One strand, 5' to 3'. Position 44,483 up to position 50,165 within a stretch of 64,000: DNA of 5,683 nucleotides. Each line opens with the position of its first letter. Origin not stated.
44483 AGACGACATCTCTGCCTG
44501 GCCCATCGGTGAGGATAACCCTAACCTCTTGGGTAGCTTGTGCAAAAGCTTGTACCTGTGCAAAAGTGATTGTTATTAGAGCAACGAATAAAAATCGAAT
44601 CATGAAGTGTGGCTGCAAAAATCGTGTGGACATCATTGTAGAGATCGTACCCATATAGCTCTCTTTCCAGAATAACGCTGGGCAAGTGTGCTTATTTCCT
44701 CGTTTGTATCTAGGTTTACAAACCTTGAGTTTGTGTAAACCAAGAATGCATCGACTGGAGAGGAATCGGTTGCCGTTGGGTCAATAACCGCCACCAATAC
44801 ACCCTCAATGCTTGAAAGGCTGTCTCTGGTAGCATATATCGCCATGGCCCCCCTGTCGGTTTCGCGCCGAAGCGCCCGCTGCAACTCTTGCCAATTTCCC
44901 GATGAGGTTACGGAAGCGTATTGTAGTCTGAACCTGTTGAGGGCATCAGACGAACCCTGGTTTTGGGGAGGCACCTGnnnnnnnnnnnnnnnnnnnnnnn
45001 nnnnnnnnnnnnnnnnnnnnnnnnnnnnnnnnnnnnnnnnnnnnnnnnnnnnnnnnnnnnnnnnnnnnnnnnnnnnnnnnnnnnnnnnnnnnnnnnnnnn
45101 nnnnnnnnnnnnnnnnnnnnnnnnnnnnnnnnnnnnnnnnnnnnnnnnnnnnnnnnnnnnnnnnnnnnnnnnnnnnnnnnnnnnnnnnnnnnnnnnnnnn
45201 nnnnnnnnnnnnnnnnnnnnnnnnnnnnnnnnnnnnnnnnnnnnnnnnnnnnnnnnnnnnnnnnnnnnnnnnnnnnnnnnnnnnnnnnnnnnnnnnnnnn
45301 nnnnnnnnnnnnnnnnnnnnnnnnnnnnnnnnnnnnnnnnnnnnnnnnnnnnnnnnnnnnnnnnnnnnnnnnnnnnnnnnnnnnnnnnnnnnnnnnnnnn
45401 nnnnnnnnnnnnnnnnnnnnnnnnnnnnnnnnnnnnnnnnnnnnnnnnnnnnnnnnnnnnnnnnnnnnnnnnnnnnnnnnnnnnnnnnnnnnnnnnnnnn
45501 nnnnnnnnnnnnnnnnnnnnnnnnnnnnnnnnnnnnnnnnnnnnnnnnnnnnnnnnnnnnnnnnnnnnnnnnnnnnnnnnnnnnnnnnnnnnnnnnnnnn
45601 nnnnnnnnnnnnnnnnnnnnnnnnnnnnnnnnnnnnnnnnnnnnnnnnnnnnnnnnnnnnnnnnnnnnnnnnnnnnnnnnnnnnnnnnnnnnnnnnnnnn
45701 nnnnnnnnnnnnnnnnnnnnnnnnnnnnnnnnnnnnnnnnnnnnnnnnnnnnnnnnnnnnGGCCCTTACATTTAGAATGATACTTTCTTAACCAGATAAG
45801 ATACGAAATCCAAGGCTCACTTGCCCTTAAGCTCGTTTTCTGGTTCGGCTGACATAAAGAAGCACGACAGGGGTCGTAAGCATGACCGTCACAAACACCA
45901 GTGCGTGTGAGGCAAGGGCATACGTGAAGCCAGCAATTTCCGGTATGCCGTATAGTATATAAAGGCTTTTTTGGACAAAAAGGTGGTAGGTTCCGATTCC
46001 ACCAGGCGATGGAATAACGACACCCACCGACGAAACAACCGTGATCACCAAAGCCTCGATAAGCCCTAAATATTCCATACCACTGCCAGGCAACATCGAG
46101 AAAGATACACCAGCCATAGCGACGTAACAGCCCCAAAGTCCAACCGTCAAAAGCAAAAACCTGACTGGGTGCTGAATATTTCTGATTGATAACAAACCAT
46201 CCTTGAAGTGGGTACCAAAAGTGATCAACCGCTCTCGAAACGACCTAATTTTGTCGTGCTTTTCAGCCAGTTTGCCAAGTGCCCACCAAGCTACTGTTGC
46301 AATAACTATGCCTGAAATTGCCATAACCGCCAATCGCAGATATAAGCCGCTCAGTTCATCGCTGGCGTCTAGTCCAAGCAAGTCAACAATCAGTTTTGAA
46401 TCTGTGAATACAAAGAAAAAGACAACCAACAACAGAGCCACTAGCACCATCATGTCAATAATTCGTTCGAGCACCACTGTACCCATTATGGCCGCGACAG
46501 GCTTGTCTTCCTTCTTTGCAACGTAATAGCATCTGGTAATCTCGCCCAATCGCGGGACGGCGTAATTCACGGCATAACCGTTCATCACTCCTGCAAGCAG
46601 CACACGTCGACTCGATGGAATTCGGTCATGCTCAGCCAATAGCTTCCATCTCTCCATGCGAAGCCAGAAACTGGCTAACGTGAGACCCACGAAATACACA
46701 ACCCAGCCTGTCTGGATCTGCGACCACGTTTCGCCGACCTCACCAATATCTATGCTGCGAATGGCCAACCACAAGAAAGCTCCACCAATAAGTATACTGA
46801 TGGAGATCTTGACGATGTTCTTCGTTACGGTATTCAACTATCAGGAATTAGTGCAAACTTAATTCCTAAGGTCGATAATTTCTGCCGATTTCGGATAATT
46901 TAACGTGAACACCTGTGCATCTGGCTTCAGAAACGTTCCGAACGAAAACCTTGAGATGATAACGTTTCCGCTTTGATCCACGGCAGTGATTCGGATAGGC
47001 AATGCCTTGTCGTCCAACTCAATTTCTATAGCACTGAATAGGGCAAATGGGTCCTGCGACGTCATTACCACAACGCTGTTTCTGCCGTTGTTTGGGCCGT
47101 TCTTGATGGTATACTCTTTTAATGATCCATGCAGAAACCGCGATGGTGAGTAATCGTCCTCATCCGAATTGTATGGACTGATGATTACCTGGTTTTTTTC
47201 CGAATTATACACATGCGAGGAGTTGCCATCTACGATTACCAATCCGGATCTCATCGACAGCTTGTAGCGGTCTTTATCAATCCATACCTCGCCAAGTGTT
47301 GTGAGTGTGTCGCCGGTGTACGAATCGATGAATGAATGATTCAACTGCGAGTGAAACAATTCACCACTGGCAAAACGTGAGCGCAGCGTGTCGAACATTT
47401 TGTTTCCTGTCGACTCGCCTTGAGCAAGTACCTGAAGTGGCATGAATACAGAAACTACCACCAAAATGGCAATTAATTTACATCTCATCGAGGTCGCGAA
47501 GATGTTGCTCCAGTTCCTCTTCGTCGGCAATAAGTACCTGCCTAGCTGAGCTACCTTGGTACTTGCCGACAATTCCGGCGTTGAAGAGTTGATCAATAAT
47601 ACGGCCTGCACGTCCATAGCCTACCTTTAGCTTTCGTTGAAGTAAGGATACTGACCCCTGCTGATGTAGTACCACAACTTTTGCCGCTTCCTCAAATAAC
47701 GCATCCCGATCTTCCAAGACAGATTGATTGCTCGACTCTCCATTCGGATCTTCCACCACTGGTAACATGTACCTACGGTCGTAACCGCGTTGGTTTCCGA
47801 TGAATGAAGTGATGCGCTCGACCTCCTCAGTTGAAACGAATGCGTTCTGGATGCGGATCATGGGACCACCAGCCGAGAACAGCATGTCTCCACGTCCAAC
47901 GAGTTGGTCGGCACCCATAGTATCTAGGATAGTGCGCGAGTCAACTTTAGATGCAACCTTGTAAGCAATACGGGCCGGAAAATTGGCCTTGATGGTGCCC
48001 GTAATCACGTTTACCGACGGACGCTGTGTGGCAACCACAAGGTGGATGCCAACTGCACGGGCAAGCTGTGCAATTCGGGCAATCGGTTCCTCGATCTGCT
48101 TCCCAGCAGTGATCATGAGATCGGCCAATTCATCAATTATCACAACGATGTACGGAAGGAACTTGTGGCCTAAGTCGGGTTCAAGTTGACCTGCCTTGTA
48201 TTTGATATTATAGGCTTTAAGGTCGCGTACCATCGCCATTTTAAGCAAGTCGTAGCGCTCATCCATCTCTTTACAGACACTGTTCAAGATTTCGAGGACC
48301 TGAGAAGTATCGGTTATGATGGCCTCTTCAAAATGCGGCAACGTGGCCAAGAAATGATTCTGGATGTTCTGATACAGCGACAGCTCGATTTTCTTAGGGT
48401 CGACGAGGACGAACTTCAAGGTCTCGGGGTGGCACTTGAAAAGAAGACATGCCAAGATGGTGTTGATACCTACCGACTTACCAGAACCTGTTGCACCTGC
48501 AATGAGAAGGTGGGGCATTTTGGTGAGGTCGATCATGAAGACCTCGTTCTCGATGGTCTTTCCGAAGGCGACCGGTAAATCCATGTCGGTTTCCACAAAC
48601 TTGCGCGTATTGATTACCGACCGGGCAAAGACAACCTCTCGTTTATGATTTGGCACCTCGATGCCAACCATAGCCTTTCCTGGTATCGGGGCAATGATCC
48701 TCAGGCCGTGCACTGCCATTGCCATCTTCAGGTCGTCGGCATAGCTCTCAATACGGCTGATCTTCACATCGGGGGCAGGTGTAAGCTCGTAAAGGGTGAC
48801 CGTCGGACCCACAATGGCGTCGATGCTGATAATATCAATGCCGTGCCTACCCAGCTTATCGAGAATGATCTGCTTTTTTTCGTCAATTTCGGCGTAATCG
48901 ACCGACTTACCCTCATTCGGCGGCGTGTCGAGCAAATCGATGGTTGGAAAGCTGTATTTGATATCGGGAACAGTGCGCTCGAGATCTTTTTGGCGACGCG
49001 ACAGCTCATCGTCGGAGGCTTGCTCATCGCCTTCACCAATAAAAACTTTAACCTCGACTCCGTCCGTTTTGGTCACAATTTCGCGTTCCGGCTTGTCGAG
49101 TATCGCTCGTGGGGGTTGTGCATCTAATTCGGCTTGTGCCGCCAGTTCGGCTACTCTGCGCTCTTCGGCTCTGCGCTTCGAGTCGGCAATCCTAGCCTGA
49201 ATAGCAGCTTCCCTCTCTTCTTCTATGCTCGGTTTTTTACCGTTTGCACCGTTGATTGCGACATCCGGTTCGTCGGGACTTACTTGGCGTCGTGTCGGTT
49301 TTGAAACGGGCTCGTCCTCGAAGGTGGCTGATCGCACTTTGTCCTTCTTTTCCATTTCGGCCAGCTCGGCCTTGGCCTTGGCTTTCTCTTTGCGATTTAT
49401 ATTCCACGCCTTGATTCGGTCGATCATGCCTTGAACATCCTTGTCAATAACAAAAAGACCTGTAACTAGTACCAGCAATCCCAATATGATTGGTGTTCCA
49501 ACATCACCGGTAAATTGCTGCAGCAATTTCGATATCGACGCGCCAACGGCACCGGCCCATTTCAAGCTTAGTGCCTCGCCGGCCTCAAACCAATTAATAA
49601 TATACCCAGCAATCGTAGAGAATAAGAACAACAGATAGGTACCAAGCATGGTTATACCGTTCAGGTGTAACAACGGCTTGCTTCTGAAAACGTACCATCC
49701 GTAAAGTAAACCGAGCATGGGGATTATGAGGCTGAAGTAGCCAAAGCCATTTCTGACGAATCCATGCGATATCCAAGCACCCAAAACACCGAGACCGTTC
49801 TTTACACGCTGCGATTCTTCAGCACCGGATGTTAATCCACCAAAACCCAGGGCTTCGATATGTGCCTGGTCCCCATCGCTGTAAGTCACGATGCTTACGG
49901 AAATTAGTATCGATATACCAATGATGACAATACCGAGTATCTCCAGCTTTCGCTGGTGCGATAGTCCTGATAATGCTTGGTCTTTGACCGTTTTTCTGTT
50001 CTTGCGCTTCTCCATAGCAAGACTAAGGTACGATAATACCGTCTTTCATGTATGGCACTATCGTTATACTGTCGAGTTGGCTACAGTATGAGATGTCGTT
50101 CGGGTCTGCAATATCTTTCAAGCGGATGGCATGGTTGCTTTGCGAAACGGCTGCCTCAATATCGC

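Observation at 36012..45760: Membrane cyclase coupled to three unclassifiable exported proteins and a 1,756-aa T9SS cargo: candidate undescribed envelope signalling/adhesion module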

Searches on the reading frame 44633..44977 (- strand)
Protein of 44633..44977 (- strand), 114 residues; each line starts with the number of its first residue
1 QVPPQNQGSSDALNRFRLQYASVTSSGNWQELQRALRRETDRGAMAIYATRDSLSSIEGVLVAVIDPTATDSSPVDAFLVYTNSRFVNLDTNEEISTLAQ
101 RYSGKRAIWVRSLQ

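Call 51: search_solved_structures(query=A3, max_evalue=10, show_alignments=1)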
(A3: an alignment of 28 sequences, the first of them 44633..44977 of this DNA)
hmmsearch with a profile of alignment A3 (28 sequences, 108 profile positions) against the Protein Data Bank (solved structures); distinct sequences matched with E-value up to 10: 2.
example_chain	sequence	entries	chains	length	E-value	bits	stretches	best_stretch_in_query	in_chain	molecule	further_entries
6quy_W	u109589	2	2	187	0.27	14.5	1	24-94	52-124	CKK domain protein | Predicted protein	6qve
7sh3_A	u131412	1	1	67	0.79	13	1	4-39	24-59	Synthetic VirB8 Miniprotein Binder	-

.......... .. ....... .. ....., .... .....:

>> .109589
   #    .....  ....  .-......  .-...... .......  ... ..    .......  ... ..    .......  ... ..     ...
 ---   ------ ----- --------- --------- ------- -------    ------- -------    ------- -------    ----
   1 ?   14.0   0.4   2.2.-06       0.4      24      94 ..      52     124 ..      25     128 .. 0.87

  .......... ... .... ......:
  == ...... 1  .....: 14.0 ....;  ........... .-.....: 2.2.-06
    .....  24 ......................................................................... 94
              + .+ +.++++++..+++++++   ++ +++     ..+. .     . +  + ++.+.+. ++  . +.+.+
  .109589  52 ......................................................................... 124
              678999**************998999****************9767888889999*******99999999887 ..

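Call 52: search_protein_families(library=pfam, alignment_id=A3, max_evalue=1)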
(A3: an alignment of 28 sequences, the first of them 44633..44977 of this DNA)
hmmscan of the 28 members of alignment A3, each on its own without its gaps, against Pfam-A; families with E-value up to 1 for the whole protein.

A. member 1, window:44633-44977:- (114 aa): 1 family
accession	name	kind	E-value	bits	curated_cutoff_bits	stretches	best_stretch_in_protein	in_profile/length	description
PF11629.13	Mst1_SARAH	-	0.21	12.1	23.1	1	85-106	15-38/48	C terminal SARAH domain of Mst1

B. families by the number of members that match (of 28 scanned): 16 families
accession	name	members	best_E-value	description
PF19243.4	DUF5892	1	0.0049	Family of unknown function (DUF5892)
PF06313.16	ACP53EA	1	0.011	Drosophila ACP53EA protein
PF18121.7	TFA2_Winged_2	1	0.013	TFA2 Winged helix domain 2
PF14041.11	Lipoprotein_21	1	0.018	LppP/LprE lipoprotein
PF04584.19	Pox_A28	1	0.026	Poxvirus A28 family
PF17153.9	CHASE9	1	0.033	Periplasmic sensor domain, extracellular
PF09778.15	Guanylate_cyc_2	1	0.035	Guanylylate cyclase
PF13385.13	Laminin_G_3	1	0.052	Concanavalin A-like lectin/glucanases superfamily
PF08994.15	T4_Gp59_C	1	0.056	T4 gene Gp59 loader of gp41 DNA helicase C-term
PF18111.7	RPGR1_C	1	0.071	Retinitis pigmentosa G-protein regulator interacting C-terminal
PF22538.1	HexPS-like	1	0.12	Hexaprenyl diphosphate synthase, small subunit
PF23467.1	WWE_5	1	0.14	WWE domain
PF12728.13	HTH_17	1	0.17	Helix-turn-helix domain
PF13907.11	CHD1-like_C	1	0.17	Chromodomain-helicase-DNA-binding protein 1-like, C-terminal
PF13689.11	DUF4154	1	0.2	YfiR/HmsC-like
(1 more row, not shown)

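Call 53: find_homologous_proteins(query=A3, max_evalue=0.001)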
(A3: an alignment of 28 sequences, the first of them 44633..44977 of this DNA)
Query A3 (28 sequences) (114 aa, profile of the alignment): 4 proteins with E <= 0.001 among 748 candidates.
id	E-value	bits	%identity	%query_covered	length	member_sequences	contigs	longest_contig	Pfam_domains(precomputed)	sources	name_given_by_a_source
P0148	5.8e-22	96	39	16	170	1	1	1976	-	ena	-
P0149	6.4e-22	95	39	16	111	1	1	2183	-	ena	-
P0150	4.7e-13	67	63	7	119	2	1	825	-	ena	-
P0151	3.4e-4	38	39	16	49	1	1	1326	-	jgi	jgi:hypothetical protein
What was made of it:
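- Tried and rejected: The profile search with the ecto alignment in the word-indexed protein database returned only 4 fragments and told me nothing about domain architectures (call 53).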

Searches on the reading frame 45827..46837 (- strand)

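Call 3: search_protein_families(library=pfam, proteins=[window:45827-46837:-], max_evalue=0.1)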
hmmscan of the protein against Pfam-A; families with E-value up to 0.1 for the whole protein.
window:45827-46837:- (336 aa): 1 family
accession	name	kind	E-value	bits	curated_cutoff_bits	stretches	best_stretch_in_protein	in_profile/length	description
PF03706.18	LPG_synthase_TM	-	1.7e-40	139.8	33.4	1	13-320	3-300/302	Lysylphosphatidylglycerol synthase TM region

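Call 4: search_protein_families(library=ncbifam, proteins=[window:45827-46837:-], max_evalue=0.1)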
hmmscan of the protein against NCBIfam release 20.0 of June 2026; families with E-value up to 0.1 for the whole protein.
window:45827-46837:- (336 aa): 1 family
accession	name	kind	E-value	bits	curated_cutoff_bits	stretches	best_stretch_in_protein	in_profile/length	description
TIGR00374.1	TIGR00374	subfamily_domain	1.6e-08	34.4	43.2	1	52-300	38-284/323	flippase-like domain-containing protein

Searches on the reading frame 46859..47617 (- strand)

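Call 3: search_protein_families(library=pfam, proteins=[window:46859-47617:-], max_evalue=0.1)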
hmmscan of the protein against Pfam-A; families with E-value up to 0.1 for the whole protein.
window:46859-47617:- (252 aa): 1 family
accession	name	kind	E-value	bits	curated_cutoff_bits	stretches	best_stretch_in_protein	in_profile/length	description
PF03548.22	LolA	-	0.00016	21.9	23.6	1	126-238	48-163/165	Outer membrane lipoprotein carrier protein LolA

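Call 4: search_protein_families(library=ncbifam, proteins=[window:46859-47617:-], max_evalue=0.1)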
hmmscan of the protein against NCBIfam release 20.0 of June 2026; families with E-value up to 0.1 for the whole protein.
window:46859-47617:- (252 aa): 4 families
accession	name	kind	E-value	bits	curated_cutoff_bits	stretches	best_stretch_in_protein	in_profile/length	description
NF053572.1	LolA1_Flavo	equivalog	3.5e-16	59.5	100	1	49-251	4-214/214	outer membrane lipoprotein periplasmic chaperone LolA1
TIGR00547.2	lolA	equivalog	4.3e-08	32.9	112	1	74-249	20-201/202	outer membrane lipoprotein periplasmic chaperone LolA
NF053579.1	LolA3_fam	equivalog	0.00023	20.8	83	1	44-204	1-159/232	LolA3 family protein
NF000661.0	PRK00031.1-3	equivalog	0.00098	18.5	255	1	126-248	99-223/225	outer membrane lipoprotein chaperone LolA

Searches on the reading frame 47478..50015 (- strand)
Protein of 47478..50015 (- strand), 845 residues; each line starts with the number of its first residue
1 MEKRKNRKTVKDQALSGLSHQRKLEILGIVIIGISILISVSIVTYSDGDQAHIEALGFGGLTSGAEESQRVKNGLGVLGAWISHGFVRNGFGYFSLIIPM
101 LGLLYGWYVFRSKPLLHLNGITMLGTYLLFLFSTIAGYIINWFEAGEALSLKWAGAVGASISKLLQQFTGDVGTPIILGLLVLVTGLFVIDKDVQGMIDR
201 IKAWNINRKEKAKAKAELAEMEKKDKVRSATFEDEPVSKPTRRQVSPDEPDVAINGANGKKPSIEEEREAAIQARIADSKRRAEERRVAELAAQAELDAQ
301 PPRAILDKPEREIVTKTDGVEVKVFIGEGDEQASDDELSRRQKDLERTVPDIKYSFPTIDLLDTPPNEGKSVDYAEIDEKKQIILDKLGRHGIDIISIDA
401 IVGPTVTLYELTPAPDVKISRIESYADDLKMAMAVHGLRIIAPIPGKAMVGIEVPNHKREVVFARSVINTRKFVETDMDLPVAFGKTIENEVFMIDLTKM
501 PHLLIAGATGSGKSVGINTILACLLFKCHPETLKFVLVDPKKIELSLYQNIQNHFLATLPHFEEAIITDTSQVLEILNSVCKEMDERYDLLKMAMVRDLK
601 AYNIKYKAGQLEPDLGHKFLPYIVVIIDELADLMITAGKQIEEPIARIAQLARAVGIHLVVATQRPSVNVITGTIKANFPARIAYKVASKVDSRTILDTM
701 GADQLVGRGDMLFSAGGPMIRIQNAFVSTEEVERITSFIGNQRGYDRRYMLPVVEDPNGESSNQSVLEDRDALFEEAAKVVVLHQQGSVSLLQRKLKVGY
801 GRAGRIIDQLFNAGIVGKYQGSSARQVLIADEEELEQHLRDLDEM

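Call 54: list_cluster_members(proteins=[P0028, window:47478-50015:-, window:44633-45760:-, window:41291-42193:-])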
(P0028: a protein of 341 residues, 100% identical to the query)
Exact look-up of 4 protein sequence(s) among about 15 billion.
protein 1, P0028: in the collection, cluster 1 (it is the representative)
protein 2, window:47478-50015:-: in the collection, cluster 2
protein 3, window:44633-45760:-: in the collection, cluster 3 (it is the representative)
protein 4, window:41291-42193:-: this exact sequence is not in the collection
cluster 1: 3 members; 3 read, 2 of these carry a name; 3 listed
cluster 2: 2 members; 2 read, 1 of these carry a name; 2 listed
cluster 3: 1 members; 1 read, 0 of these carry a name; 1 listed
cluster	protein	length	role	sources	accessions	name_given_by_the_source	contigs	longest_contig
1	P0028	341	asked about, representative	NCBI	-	-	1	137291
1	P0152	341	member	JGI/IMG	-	hypothetical protein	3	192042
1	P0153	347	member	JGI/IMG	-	hypothetical protein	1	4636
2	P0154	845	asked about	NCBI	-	-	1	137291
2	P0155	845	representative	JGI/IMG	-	DNA segregation ATPase FtsK/SpoIIIE, S-DNA-T family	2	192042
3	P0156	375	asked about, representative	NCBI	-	-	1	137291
